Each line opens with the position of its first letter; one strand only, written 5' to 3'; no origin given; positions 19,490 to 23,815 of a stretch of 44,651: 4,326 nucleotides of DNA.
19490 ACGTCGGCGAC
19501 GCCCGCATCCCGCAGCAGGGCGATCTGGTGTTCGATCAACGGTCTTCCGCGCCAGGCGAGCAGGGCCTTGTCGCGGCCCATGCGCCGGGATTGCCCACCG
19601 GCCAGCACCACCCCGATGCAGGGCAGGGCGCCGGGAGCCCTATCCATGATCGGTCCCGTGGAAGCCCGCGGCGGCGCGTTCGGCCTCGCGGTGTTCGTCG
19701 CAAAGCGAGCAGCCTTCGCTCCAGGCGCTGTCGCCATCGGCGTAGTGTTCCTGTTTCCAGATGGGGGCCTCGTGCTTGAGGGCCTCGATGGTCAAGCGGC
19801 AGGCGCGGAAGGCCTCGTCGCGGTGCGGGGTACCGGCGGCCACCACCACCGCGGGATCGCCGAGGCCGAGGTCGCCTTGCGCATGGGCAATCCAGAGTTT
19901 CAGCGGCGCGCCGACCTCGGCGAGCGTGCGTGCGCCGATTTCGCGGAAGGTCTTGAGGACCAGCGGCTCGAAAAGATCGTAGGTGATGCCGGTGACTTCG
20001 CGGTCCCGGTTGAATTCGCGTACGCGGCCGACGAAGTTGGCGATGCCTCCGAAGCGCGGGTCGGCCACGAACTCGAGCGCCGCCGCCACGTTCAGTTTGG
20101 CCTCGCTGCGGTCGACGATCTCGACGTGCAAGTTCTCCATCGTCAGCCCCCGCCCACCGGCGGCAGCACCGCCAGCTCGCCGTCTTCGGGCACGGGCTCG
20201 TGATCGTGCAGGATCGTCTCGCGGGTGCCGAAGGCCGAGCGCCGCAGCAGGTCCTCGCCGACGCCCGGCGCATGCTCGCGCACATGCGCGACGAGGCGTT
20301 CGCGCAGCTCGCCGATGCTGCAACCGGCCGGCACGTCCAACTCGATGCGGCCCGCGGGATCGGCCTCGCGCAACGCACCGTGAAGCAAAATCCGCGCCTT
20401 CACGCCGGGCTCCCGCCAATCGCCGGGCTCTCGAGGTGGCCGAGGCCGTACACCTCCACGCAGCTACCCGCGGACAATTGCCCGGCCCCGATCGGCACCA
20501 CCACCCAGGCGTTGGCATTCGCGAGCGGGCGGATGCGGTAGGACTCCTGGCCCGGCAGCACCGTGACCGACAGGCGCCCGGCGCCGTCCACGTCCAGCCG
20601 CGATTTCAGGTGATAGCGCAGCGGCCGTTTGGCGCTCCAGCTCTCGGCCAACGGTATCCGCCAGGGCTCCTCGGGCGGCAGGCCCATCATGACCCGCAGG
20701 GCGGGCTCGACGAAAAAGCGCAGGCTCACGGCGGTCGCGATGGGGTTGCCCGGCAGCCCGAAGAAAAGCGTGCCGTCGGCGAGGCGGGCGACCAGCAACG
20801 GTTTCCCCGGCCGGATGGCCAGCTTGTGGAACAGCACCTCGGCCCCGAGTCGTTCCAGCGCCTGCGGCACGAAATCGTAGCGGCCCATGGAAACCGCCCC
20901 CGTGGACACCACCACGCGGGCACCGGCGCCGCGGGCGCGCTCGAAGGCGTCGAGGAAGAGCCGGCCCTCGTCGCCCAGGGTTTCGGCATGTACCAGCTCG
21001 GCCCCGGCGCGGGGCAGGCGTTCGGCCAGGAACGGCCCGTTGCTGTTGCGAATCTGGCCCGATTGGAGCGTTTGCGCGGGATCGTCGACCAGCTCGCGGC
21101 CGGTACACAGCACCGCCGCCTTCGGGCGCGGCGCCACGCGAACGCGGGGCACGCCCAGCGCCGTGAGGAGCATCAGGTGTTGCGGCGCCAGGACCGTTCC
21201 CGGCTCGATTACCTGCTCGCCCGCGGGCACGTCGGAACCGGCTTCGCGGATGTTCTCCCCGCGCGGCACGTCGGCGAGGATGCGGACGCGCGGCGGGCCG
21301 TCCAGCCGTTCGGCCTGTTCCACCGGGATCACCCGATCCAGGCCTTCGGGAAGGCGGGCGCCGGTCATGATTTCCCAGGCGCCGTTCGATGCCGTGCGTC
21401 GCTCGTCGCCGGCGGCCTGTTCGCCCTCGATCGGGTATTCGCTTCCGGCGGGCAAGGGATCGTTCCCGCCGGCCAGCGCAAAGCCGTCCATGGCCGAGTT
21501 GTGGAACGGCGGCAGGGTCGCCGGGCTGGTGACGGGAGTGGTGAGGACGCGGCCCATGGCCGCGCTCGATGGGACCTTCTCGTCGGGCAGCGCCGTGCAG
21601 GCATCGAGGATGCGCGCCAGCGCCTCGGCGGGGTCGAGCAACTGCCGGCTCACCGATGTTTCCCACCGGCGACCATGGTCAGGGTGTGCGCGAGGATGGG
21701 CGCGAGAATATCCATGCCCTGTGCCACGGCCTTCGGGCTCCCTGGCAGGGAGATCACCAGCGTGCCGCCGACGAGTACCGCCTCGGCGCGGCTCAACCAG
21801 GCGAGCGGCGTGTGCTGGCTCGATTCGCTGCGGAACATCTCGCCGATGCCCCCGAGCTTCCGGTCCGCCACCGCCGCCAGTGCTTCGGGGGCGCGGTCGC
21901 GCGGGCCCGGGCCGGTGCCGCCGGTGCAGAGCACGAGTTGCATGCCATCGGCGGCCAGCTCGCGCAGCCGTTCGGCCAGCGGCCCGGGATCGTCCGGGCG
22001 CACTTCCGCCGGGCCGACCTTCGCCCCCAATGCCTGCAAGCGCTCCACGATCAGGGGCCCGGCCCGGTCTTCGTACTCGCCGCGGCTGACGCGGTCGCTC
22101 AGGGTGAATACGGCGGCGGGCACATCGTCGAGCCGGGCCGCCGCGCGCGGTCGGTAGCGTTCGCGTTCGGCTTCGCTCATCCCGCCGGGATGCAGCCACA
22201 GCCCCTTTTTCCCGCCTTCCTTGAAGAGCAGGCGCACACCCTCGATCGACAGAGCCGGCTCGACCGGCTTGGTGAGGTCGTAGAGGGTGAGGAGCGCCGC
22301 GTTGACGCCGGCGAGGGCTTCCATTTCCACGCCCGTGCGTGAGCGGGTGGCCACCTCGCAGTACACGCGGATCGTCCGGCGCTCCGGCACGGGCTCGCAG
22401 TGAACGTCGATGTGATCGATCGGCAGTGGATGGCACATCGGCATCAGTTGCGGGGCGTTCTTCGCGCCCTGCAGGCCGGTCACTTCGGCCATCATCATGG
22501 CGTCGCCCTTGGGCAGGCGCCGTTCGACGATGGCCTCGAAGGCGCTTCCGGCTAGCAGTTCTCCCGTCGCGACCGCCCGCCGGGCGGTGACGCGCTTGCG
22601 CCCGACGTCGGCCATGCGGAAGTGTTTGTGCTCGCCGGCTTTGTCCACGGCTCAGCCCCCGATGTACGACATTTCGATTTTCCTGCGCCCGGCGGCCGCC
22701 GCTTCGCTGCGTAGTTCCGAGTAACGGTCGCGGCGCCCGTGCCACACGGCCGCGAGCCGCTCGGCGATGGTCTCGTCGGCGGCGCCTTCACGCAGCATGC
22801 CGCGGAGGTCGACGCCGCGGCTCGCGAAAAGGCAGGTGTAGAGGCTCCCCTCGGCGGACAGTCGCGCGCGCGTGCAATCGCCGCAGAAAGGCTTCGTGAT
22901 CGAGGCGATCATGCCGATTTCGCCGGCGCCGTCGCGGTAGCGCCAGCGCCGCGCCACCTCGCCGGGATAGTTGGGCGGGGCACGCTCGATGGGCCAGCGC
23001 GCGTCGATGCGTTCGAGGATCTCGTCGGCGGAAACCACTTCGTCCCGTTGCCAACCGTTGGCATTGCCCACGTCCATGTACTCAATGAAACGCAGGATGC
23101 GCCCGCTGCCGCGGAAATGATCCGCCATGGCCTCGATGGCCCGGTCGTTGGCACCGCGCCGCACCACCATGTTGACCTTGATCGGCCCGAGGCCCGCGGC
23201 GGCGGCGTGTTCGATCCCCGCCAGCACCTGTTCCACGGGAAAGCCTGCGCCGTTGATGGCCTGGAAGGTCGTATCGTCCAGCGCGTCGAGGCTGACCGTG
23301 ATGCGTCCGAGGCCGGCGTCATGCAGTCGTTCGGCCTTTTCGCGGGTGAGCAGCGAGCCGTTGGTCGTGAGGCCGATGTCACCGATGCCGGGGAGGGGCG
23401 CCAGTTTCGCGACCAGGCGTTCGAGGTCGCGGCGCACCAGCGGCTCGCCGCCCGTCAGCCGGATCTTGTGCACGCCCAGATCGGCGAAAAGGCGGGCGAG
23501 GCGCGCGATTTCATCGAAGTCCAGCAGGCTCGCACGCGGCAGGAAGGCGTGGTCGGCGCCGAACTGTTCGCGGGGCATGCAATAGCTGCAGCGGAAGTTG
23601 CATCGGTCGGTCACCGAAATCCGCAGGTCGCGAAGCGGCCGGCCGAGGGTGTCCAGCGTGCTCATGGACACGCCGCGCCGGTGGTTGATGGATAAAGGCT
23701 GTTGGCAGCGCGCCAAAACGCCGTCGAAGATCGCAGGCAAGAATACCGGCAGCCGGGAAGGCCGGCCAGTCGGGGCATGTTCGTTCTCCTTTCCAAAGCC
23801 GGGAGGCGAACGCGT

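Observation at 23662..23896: Moco riboswitch whose sequestered SD serves a 38-codon uORF that ends in an ATGA overlap with moaA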

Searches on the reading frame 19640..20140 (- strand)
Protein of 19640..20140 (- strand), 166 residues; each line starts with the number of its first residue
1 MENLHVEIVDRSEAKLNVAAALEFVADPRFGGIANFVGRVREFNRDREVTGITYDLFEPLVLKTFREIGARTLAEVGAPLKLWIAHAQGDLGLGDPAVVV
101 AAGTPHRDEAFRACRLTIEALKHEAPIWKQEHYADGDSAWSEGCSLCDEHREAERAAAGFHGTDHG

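Call 52: search_protein_families(library=pfam, proteins=[window:19640-20140:-], max_evalue=0.001)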
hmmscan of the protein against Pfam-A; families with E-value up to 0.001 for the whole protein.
window:19640-20140:- (166 aa): 1 family
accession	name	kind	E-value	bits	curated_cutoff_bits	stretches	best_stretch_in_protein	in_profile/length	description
PF02391.22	MoaE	-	2.2e-25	89.5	23.4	1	13-124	3-114/114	MoaE protein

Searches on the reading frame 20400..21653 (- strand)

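Call 52: search_protein_families(library=pfam, proteins=[window:20400-21653:-], max_evalue=0.001)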
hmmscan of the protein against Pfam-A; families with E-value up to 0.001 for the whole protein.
window:20400-21653:- (417 aa): 3 families
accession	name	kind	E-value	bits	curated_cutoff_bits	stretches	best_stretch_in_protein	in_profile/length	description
PF03453.22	MoeA_N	-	9e-39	133.1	30.8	1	8-167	3-160/160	MoeA N-terminal region (domain I and II)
PF00994.29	MoCF_biosynth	-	1.3e-30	106.4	26.6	1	180-320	1-143/144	Probable molybdopterin binding domain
PF03454.20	MoeA_C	-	8.2e-14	52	22.1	1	333-402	2-70/72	MoeA C-terminal region (domain IV)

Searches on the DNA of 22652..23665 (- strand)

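Call 7: search_rna_families(sources=[L001, L002, L003, L004, L005, L006, L007, L008, L009, L010, L011, L012, L013, L014, L015, L016, L017, L018, L019, L020], threshold=gathering)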
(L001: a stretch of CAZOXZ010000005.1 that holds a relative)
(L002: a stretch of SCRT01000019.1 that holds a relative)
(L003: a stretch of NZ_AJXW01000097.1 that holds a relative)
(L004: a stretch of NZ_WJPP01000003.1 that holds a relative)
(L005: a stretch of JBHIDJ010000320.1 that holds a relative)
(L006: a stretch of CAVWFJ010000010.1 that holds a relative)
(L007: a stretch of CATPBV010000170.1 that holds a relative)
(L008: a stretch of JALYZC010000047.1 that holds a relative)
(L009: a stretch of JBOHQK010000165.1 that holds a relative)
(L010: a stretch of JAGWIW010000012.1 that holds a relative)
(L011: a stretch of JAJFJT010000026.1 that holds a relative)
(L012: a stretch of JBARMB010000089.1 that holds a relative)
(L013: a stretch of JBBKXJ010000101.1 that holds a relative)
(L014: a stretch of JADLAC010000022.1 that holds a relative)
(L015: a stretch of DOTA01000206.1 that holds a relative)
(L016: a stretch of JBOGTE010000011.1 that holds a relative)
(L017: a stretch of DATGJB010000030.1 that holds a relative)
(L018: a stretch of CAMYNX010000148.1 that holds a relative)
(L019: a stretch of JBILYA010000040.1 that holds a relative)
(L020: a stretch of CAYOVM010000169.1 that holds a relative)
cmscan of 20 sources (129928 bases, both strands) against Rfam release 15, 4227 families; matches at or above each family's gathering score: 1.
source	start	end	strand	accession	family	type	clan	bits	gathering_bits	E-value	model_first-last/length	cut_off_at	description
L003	2440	2513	+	RF00005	tRNA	Gene; tRNA;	CL00001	66.9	29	4.5e-12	1-71/71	no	tRNA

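Call 8: search_rna_families(sources=[L021, L022, L023, L024, L025, L026, L027, L028, L029, L030, L031, L032, L033, L034, L035, L036, L037, L038, L039, L040], threshold=gathering)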
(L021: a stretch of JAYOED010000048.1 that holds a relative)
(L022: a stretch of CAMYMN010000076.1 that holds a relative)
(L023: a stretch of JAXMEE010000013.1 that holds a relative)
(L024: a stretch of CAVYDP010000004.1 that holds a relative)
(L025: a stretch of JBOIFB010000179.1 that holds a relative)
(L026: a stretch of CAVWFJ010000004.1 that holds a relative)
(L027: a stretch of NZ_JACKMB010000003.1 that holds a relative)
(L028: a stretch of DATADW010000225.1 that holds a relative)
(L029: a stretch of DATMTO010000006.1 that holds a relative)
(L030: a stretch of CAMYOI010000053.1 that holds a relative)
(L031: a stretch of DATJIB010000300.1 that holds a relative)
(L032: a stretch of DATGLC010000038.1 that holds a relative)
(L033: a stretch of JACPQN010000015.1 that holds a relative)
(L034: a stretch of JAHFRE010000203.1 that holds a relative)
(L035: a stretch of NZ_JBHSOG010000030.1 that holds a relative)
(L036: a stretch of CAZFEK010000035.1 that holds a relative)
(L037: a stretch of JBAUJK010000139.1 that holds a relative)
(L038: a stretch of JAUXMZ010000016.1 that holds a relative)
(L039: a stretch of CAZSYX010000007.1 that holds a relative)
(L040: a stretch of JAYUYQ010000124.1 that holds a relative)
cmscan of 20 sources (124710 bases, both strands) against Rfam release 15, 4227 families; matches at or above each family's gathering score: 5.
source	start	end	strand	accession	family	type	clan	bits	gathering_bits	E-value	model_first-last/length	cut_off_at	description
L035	103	175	+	RF00005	tRNA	Gene; tRNA;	CL00001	68.6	29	1.5e-12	1-71/71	no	tRNA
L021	6113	6290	-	RF00080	Manganese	Cis-reg; riboswitch;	-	61.4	45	2e-13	1-177/177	no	Manganese Mn2+ riboswitch aptamer (yybP-ykoY)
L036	2419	2505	-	RF00005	tRNA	Gene; tRNA;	CL00001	60.8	29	2.1e-10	1-71/71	no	tRNA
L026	5493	5568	-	RF00029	Intron_gpII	Intron;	-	51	40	8.7e-07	1-77/77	no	Group II catalytic intron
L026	4846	4921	-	RF00029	Intron_gpII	Intron;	-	49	40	2.7e-06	1-77/77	no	Group II catalytic intron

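Call 13: search_rna_families(sources=[L081, L082, L083, L084], threshold=gathering, show_alignments=4)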
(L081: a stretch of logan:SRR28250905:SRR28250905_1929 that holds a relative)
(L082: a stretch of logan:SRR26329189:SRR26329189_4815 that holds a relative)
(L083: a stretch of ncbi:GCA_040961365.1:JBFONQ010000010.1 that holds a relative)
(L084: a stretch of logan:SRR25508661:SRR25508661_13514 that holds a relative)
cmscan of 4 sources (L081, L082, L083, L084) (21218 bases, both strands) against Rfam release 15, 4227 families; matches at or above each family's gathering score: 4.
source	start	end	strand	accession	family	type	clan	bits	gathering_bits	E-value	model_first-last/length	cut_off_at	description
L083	2769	2906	+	RF01055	Molybdenum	Cis-reg; riboswitch;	-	85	36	1e-19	1-135/135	no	Molybdenum/Tungsten riboswitch aptamer (Moco RNA motif)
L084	441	578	+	RF01055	Molybdenum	Cis-reg; riboswitch;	-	85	36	1e-19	1-135/135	no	Molybdenum/Tungsten riboswitch aptamer (Moco RNA motif)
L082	971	1107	+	RF01055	Molybdenum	Cis-reg; riboswitch;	-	83.8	36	2.3e-19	1-135/135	no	Molybdenum/Tungsten riboswitch aptamer (Moco RNA motif)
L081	734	917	+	RF01055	Molybdenum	Cis-reg; riboswitch;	-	75.7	36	5.7e-17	1-135/135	no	Molybdenum/Tungsten riboswitch aptamer (Moco RNA motif)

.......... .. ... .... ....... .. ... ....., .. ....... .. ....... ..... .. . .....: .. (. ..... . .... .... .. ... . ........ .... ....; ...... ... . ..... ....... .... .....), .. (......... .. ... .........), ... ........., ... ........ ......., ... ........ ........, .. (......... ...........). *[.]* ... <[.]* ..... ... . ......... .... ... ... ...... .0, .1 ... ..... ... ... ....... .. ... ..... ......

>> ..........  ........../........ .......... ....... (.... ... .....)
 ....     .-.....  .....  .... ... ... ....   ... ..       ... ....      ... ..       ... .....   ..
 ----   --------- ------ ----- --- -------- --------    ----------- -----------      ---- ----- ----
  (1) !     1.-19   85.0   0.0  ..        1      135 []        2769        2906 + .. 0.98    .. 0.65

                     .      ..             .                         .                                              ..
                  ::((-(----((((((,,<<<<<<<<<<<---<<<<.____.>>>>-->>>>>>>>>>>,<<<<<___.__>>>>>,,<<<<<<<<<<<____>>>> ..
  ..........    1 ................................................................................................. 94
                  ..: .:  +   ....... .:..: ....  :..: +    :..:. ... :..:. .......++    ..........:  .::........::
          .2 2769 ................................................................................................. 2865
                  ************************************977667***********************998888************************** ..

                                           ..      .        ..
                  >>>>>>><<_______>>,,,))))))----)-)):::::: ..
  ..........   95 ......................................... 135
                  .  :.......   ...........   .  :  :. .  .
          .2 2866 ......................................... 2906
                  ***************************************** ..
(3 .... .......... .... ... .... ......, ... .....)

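Call 50: search_rna_families(sources=[L085, L087, L137, L159, L160], threshold=gathering)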
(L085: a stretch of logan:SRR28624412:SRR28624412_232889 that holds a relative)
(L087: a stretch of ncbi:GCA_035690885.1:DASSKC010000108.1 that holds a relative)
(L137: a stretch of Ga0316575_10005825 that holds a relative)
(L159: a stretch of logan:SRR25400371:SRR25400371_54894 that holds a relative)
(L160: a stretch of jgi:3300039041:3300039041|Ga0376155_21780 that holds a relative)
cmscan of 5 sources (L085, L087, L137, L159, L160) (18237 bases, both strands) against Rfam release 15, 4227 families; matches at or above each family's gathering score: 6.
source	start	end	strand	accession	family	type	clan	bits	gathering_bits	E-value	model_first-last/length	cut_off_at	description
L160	909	1046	+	RF01055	Molybdenum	Cis-reg; riboswitch;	-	87.8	36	1.3e-20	1-135/135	no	Molybdenum/Tungsten riboswitch aptamer (Moco RNA motif)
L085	454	590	+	RF01055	Molybdenum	Cis-reg; riboswitch;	-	87.1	36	2.2e-20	1-135/135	no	Molybdenum/Tungsten riboswitch aptamer (Moco RNA motif)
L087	1265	1401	+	RF01055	Molybdenum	Cis-reg; riboswitch;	-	84.4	36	1.3e-19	1-135/135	no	Molybdenum/Tungsten riboswitch aptamer (Moco RNA motif)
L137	177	316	+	RF01055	Molybdenum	Cis-reg; riboswitch;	-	79.5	36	3.7e-18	1-135/135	no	Molybdenum/Tungsten riboswitch aptamer (Moco RNA motif)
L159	873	1010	+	RF01055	Molybdenum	Cis-reg; riboswitch;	-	65.9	36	3.5e-14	1-135/135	no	Molybdenum/Tungsten riboswitch aptamer (Moco RNA motif)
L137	1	62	+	RF00005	tRNA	Gene; tRNA;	CL00001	42.3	29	3.7e-06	11-71/71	5'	tRNA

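Call 62: search_rna_families(sources=[L041, L042, L043, L044, L045, L046, L047, L048, L049, L050, L051, L052, L053, L054, L055, L056, L057, L058, L059, L060], threshold=gathering)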
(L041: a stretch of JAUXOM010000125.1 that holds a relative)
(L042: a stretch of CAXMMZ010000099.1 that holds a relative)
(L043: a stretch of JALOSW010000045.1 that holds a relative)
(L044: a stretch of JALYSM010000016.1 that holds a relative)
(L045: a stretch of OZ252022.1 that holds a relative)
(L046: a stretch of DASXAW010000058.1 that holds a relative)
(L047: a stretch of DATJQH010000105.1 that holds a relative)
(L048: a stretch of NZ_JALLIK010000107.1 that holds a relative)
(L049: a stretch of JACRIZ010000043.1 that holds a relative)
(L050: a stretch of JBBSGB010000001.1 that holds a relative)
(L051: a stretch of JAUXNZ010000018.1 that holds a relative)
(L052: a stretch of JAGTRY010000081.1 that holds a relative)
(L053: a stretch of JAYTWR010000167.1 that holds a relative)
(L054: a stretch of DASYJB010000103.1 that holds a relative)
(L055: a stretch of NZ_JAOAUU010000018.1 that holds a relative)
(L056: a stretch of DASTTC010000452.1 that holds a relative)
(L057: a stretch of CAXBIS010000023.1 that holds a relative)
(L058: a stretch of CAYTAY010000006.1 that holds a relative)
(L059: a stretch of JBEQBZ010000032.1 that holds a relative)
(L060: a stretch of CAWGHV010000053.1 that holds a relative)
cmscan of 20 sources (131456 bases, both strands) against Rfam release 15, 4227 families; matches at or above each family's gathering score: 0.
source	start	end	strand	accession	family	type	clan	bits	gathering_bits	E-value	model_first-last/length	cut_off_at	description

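Call 63: search_rna_families(sources=[L061, L062, L063, L064, L065, L066, L067, L068, L069, L070, L071, L072, L073, L074, L075, L076, L077, L078, L079, L080], threshold=gathering)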
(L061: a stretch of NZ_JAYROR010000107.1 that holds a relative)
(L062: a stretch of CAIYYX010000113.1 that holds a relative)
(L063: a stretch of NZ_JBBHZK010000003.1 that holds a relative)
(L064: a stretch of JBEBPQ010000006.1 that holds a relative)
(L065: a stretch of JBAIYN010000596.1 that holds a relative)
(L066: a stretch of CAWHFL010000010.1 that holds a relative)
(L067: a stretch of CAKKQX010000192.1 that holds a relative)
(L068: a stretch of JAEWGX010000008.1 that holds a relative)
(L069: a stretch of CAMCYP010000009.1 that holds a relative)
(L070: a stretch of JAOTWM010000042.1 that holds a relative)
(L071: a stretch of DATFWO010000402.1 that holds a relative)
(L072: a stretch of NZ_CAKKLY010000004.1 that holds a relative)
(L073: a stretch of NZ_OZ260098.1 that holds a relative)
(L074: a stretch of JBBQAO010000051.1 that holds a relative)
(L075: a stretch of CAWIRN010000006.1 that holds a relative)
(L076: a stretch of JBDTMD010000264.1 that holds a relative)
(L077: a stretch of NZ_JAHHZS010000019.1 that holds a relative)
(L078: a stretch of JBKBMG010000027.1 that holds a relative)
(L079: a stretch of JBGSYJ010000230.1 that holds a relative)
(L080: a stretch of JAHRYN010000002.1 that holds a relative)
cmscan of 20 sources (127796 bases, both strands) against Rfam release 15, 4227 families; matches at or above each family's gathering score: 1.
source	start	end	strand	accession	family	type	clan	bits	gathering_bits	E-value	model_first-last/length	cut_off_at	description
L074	5985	6101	-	RF01497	ALIL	Cis-reg;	-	88.9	50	4.2e-21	1-117/117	no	ALIL pseudoknot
